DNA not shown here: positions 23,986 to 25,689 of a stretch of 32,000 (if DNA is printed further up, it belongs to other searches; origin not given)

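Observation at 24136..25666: Unannotated RHH gene translationally overlapped with a membrane-anchored, catalytic-loop-variant Hanks kinase: a possible two-gene regulatory or toxin-like cassette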

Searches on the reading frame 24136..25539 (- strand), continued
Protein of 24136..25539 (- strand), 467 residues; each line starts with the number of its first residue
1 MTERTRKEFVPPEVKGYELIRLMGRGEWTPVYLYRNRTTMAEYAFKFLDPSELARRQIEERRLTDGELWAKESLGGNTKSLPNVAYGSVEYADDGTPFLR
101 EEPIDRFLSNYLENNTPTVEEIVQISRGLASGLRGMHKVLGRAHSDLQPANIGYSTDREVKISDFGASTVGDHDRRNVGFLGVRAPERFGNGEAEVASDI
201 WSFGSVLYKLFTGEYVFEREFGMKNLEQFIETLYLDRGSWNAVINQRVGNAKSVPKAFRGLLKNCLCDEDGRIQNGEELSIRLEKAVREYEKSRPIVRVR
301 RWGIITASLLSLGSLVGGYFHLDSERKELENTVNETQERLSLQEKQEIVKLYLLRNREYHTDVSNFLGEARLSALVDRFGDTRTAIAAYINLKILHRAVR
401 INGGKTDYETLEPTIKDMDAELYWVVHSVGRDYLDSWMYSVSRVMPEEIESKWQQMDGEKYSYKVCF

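Call 36: search_protein_families(library=ncbifam, proteins=[L003:1709-2608:-, L001:6884-7804:-, L013:5499-6419:-, window:24136-25539:-], max_evalue=0.1)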
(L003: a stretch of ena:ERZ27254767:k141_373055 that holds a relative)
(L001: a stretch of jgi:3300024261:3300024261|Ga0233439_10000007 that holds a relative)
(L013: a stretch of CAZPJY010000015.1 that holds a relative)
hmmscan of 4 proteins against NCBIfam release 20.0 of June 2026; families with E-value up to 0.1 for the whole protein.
L003:1709-2608:- (299 aa): 4 families
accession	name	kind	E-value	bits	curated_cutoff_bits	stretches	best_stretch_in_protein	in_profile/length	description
TIGR02609.1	doc_partner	hypoth_equivalog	1.4e-05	25.4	55.9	1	12-56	9-54/74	putative addiction module antidote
TIGR01439.1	lp_hng_hel_AbrB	domain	0.0025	17.5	28.3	1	15-44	10-40/44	transcriptional regulator, AbrB family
NF007312.0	PRK09798.1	equivalog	0.02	15.3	113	1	13-67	13-69/82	type II toxin-antitoxin system antitoxin MazE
TIGR00455.1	apsK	equivalog_domain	0.042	13.5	138.7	1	74-156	41-118/184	adenylyl-sulfate kinase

L001:6884-7804:- (306 aa): 0 families

L013:5499-6419:- (306 aa): 2 families
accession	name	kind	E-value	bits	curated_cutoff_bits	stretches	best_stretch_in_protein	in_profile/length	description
NF033496.0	DUF2080_fam_acc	subfamily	0.0093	15.5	22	1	3-25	5-27/34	DUF2080 family transposase-associated protein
TIGR01439.1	lp_hng_hel_AbrB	domain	0.014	15.1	28.3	1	14-40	9-38/44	transcriptional regulator, AbrB family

window:24136-25539:- (467 aa): 7 families
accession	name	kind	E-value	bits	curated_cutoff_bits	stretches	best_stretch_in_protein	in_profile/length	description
NF047741.1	antiphage_MADS6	equivalog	9.9e-15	54.1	460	1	104-293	281-467/612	methylation-associated defense system protein kinase MAD6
NF033483.0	PknB_PASTA_kin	equivalog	2.6e-11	43.3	450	1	108-218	94-209/563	Stk1 family PASTA domain-containing Ser/Thr kinase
NF052427.1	StpK7MSMEG_1200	equivalog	3.3e-11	42.4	900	1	17-230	9-218/601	serine/threonine protein kinase StpK7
NF038150.1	lanthi_synth_IV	equivalog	9.6e-08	30.8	650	1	114-214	292-393/851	class IV lanthionine synthetase LanL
NF038151.1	lanthi_synth_III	equivalog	2.2e-05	23.1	575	1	119-212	335-424/833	class III lanthionine synthetase LanKC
NF043056.1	T4SS_LegK1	equivalog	9.1e-05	21.2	550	1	144-215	212-288/516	Dot/Icm T4SS effector kinase LegK1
NF009651.0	PRK13184.1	equivalog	0.0096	13.9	839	0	178-224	192-238/932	serine/threonine-protein kinase PknD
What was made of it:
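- On Defence kinases (PD-T4-6, mad6, Stk2): NCBIfam MADS6 scores 54 bits against a cut-off of 460 (call 36).
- Closest known: Bacterial receptor-type Hanks kinases. Same: There is a weak NCBIfam match to the PknB_PASTA kinase domain (call 36).
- NCBIfam MADS6 scores 54 bits (call 36).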

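Call 38: find_homologous_proteins(query=L003:1712-2608:-)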
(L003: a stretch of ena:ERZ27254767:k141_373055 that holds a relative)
Query L003:1712-2608:- (299 aa): 230 proteins with E <= 0.001 among 1197 candidates; the best 120 are listed.
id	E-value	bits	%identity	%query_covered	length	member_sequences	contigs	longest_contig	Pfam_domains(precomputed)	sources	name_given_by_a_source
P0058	7.7e-189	644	100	100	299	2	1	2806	PF04014.24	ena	-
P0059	1.0e-122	427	65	99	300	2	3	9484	PF04014.24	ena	-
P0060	2.5e-121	423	63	99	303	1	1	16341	PF04014.24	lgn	-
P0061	5.5e-113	395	62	100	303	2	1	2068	PF04014.24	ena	-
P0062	4.2e-107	376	55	100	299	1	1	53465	-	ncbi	ncbi:MAG: hypothetical protein V1740_04830 [Candidatus Woesearchaeota archaeon]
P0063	3.0e-106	373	55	96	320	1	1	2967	-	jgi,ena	-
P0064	3.2e-104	366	54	100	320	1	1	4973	PF04014.24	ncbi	-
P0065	1.5e-101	358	54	100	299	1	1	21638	PF04014.24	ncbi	ncbi:MAG: AbrB/MazE/SpoVT family DNA-binding domain-containing protein [Candidatus Woesearchaeota ar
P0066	9.7e-101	355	55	98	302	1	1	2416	PF04014.24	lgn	-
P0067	5.9e-100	352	54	100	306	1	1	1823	PF04014.24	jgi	jgi:phosphate uptake regulator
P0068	1.4e-93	331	52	99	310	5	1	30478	PF04014.24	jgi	-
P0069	2.1e-92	328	63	79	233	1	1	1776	PF04014.24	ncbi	-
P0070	3.6e-92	327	50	99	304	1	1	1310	PF04014.24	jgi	jgi:phosphate uptake regulator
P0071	6.5e-92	326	52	98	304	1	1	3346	PF04014.24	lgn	-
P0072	3.1e-91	324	51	99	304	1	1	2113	PF04014.24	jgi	jgi:phosphate uptake regulator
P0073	4.9e-91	323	49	99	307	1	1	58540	PF04014.24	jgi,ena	-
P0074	1.5e-90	322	51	98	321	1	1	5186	PF04014.24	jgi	jgi:hypothetical protein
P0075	5.4e-90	320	50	99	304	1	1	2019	PF04014.24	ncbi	-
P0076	1.1e-89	319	50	99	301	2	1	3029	PF04014.24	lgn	-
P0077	1.5e-89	318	51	99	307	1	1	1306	PF04014.24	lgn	-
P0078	2.4e-89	318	50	100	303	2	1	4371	PF04014.24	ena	-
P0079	2.8e-89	317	52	99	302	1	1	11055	PF04014.24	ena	-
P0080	3.4e-89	317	47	98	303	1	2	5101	PF04014.24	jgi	jgi:phosphate uptake regulator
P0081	4.1e-89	317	52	95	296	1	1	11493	PF04014.24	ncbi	-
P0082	1.7e-88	315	50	99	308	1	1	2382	PF04014.24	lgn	-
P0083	3.5e-88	314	50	98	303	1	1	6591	PF04014.24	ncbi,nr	ncbi:MAG: AbrB/MazE/SpoVT family DNA-binding domain-containing protein [Candidatus Pacearchaeota arc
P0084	2.1e-87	311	49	99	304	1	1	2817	PF04014.24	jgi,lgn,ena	-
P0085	2.2e-86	308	49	99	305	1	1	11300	PF04014.24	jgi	jgi:phosphate uptake regulator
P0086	3.4e-86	307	49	98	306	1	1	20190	PF04014.24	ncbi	-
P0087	3.5e-86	307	48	99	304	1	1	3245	PF04014.24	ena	-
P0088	5.3e-86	307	47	99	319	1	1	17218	PF04014.24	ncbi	-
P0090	7.1e-86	306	49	98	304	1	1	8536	PF04014.24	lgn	-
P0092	1.3e-85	305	48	100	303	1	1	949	PF04014.24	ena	-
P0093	1.7e-85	305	48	95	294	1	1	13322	PF04014.24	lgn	-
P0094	1.7e-85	305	49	100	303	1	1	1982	PF04014.24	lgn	-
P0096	3.5e-85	304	48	99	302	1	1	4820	PF04014.24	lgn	-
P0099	2.3e-84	301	47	100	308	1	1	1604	PF04014.24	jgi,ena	-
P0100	2.3e-84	301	48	99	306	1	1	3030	PF04014.24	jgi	-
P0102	2.7e-84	301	46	99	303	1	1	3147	PF04014.24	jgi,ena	-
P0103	2.9e-84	301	48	99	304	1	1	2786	PF04014.24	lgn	-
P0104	3.1e-84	301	50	98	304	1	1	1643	PF04014.24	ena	-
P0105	3.2e-84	301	47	98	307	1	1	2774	PF04014.24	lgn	-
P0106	3.9e-84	301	49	99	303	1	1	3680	PF04014.24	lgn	-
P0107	4.0e-84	300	47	99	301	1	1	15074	PF04014.24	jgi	-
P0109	1.2e-83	299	49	99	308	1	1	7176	PF04014.24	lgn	-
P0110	2.0e-83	298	47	99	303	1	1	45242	PF04014.24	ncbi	ncbi:MAG: hypothetical protein ABIE22_02350 [archaeon]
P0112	8.7e-83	296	47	99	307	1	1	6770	PF04014.24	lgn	-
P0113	1.2e-82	296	46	99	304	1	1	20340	PF04014.24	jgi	jgi:phosphate uptake regulator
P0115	4.2e-82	294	48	100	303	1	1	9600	PF04014.24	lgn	-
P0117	5.8e-82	293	49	99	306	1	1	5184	PF04014.24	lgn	-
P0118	9.5e-82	293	49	98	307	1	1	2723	PF04014.24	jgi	jgi:phosphate uptake regulator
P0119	1.4e-81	292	48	95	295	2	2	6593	PF04014.24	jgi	-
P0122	1.9e-81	292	46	98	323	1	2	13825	PF04014.24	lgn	-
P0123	2.7e-81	291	45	99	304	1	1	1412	PF04014.24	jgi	jgi:phosphate uptake regulator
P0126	5.5e-81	290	47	99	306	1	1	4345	PF04014.24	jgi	jgi:phosphate uptake regulator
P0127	6.8e-81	290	47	99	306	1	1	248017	PF04014.24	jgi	-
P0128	6.9e-81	290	47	99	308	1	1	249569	PF04014.24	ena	-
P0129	1.6e-80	289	48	100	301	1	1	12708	PF04014.24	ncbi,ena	-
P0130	2.2e-80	288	47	99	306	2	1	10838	PF04014.24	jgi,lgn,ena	-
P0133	5.1e-80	287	48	99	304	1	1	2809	PF04014.24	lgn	-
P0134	5.2e-80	287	45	99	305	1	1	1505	PF04014.24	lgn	-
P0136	6.6e-80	287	47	99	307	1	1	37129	PF04014.24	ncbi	-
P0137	6.8e-80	287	48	98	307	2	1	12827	PF04014.24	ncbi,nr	ncbi:hypothetical protein KY348_06070 [Candidatus Woesearchaeota archaeon]|nr:hypothetical protein [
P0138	1.0e-79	286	47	99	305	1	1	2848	PF04014.24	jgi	jgi:phosphate uptake regulator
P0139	1.3e-79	286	46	98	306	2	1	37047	PF04014.24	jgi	-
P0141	2.1e-79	285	44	99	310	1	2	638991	PF04014.24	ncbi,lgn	-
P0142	2.9e-79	285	48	99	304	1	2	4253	PF04014.24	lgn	-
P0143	3.5e-79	284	44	99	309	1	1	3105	PF04014.24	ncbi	-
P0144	3.6e-79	284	45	100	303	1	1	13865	PF04014.24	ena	-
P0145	6.2e-79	283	46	99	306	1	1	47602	PF04014.24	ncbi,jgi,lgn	jgi:phosphate uptake regulator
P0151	1.8e-78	282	48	96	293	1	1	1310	PF04014.24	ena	-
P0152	2.3e-78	282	47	98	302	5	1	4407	PF04014.24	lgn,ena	-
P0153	2.8e-78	281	44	99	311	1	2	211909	PF04014.24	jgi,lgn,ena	-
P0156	7.4e-78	280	45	98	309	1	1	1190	PF04014.24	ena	-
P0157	1.2e-77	279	47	95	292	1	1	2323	PF04014.24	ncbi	-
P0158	1.3e-77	279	46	99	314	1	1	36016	PF04014.24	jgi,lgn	jgi:phosphate uptake regulator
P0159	2.1e-77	278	46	98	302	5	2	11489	PF04014.24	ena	-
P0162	1.0e-76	276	46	99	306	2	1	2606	PF04014.24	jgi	jgi:phosphate uptake regulator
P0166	2.9e-76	275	47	100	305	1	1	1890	PF04014.24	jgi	jgi:phosphate uptake regulator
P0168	1.1e-75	273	46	98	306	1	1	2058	PF04014.24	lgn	-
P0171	5.1e-75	271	44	99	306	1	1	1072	PF04014.24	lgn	-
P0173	1.3e-74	269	44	99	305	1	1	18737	PF04014.24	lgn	-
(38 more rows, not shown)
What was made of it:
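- Tried and rejected: The JGI label 'phosphate uptake regulator' (call 38) stays unverified.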

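Call 57: predict_structure(alignment_id=A1)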
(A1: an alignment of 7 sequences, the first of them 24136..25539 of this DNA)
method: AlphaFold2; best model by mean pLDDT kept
length: 467 residues; sequences in the alignment: 7
mean_pLDDT: 56.2   pTM: 0.43
mean pLDDT of the five models: 56.2, 55.4, 54.5, 53.8, 52.9
residues with pLDDT >= 90: 4; 70-90: 129; 50-70: 136; < 50: 198
segments of 3 or more residues with pLDDT < 50: 1-8, 25-28, 43-46, 48-58, 69-107, 141-183, 191-195, 297-334, 356-361, 432-467
pLDDT, mean of each block of 10 residues (from residue 1): 40 64 51 61 49 47 50 37 38 39 46 67 70 59 41 26 29 34 53 53 77 71 58 63 80 88 79 77 88 56 38 35 40 52 71 51 56 64 82 80 80 84 71 37 33 37 29
secondary structure, 60 per line:
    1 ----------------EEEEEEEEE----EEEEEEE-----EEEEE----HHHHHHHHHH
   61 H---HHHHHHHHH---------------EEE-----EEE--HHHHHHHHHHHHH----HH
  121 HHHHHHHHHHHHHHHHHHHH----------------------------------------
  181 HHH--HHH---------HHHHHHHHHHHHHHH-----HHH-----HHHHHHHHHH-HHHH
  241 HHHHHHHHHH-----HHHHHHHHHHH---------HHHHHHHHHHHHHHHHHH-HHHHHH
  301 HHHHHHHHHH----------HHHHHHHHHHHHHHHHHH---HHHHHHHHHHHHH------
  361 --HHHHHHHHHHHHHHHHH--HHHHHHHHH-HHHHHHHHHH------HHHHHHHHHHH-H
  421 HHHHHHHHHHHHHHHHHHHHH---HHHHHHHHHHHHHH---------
elements in order: E17-25 E30-36 E42-46 H51-61 H65-73 E89-91 E97-99 H102-114 H119-140 H198-212 H226-235 H237-250 H256-266 H276-293 H295-310 H321-338 H342-354 H363-379 H382-390 H392-401 H408-418 H420-441 H445-458
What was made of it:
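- The AlphaFold model of the full protein was poor, pLDDT 56 (call 57).
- Tried and rejected: It reached pLDDT 56 with the catalytic region below 50 (call 57), so I did not use it for fold search.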

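Call 67: search_protein_representatives(alignment_id=A1)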
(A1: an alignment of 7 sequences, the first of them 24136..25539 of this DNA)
Query: 7 sequences, 535 profile positions. Proteins with E-value up to 0.001 (for the whole library): 485878; up to 1e-10: 53388; up to 1e-30: 208. The best 150 are listed.
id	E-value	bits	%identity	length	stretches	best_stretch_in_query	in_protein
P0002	1.2e-243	826.2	-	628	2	1-434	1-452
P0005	4.5e-241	817.8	-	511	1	1-530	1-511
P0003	1.1e-239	813.2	-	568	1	9-535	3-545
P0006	1.2e-183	628.2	-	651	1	1-535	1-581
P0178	2.0e-153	528.5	-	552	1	9-535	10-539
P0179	1.2e-150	519.4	-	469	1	10-469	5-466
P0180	5.3e-142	490.8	-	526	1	6-480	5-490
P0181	3.8e-125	435.2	-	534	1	9-534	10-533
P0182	6.6e-114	398.1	-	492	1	14-466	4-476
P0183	1.8e-112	393.3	-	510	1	24-466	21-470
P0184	4.8e-110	385.3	-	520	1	12-478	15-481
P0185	3.9e-108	379.0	-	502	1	14-463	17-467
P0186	2.4e-105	369.8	-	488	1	9-469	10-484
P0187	5.0e-105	368.8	-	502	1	13-477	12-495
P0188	5.5e-102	358.7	-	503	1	14-480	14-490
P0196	9.0e-79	282.1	-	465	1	15-464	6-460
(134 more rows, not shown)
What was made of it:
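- The exhaustive profile search gave 208 representatives at E<1e-30 (call 67).
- Tried and rejected: The exhaustive profile search corrected this (call 67).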

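Call 69: find_encoding_contigs(protein=P0179, flank=3000, max_places=3)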
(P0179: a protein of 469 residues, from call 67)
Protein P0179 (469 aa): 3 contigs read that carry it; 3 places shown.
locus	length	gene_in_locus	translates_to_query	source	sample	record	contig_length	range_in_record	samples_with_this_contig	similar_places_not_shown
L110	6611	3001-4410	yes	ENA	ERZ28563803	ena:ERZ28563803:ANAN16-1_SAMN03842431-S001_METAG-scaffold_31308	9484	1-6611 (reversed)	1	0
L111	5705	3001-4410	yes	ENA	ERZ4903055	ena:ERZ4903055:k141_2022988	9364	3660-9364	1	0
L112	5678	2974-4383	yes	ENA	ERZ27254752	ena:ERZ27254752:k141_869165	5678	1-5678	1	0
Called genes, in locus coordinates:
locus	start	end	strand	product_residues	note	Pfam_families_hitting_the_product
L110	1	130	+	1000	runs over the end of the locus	?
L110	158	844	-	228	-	-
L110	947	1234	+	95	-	-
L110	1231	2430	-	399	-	PF01970:TctA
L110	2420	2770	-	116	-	PF01336:tRNA_anti-codon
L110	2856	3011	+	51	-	-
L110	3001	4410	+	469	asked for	PF00069:Pkinase, PF07714:PK_Tyr_Ser-Thr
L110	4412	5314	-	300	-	PF04014:MazE_antitoxin (faint)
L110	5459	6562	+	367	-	PF04348:LppC, PF13433:Peripla_BP_5, PF13458:Peripla_BP_6, PF01094:ANF_receptor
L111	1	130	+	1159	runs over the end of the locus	PF03833:PolC_DP2_N, PF24844:PolC_DP2_central, PF24846:PolC_DP2_cat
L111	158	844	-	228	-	-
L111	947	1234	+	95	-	-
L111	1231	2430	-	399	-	PF01970:TctA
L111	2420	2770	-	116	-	PF01336:tRNA_anti-codon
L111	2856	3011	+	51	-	-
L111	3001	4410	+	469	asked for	PF00069:Pkinase, PF07714:PK_Tyr_Ser-Thr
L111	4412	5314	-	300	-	PF04014:MazE_antitoxin (faint)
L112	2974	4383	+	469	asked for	PF00069:Pkinase, PF07714:PK_Tyr_Ser-Thr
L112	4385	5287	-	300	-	PF04014:MazE_antitoxin (faint)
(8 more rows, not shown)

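Call 71: find_encoding_contigs(protein=P0196, flank=3000, max_places=3)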
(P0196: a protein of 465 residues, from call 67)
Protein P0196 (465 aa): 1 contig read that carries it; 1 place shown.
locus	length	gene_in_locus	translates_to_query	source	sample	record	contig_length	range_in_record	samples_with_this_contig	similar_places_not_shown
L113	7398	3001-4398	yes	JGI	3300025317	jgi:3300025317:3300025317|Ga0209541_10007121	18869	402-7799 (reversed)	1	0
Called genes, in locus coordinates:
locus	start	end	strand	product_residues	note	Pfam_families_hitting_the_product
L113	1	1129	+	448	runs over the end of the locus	PF04055:Radical_SAM (faint)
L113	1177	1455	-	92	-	-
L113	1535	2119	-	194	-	PF01909:NTP_transf_2, PF18765:Polbeta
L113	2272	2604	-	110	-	-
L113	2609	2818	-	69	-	PF14076:DUF4258 (weak)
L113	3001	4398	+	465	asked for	PF00069:Pkinase, PF07714:PK_Tyr_Ser-Thr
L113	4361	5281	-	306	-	PF04014:MazE_antitoxin (weak)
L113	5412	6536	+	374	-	PF13433:Peripla_BP_5, PF13458:Peripla_BP_6, PF01094:ANF_receptor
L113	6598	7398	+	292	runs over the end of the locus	PF02653:BPD_transp_2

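Call 77: search_solved_structures(query=A5, max_evalue=1, show_alignments=2)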
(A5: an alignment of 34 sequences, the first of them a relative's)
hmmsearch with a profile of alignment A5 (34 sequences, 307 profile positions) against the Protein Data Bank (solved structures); distinct sequences matched with E-value up to 1: 1.
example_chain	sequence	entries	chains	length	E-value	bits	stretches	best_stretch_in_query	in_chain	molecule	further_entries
28jw_m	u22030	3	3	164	0.29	13.6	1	116-183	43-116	uS13c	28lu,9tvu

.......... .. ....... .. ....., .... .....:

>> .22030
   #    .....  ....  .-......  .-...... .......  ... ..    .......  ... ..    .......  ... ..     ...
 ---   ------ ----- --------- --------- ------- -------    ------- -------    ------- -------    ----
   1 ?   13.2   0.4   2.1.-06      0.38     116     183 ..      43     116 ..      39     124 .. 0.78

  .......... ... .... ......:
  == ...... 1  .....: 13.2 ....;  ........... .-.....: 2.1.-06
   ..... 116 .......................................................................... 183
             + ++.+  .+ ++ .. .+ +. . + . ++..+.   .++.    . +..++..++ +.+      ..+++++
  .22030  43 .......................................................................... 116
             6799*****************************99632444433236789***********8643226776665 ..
